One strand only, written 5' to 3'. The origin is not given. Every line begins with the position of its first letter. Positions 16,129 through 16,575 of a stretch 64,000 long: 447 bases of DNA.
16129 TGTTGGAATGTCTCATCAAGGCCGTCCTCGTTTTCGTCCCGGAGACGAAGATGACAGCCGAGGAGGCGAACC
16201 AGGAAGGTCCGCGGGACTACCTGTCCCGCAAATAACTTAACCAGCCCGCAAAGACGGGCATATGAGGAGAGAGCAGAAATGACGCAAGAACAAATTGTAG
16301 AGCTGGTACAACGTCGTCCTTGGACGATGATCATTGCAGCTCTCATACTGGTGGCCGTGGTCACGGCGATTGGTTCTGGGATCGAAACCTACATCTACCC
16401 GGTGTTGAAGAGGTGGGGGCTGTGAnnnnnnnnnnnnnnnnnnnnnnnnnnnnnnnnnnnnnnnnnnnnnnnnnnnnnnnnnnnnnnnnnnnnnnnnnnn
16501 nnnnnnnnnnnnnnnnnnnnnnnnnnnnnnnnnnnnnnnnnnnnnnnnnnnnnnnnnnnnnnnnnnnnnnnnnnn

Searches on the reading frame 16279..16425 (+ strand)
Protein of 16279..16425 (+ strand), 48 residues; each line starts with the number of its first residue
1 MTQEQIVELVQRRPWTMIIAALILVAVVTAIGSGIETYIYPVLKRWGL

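Call 32: find_encoding_contigs(protein=window:16279-16425:+, flank=3000, max_places=10)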
Protein window:16279-16425:+ (48 aa): 1 contig read that carries it; 1 place shown.
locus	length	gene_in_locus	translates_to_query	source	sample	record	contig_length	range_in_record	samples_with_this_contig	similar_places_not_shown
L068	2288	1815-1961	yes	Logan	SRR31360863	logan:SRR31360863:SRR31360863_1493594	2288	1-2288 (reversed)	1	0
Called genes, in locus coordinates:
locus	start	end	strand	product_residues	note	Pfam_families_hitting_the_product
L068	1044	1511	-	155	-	PF18895:T4SS_pilin (weak)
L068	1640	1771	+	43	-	-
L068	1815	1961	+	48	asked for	-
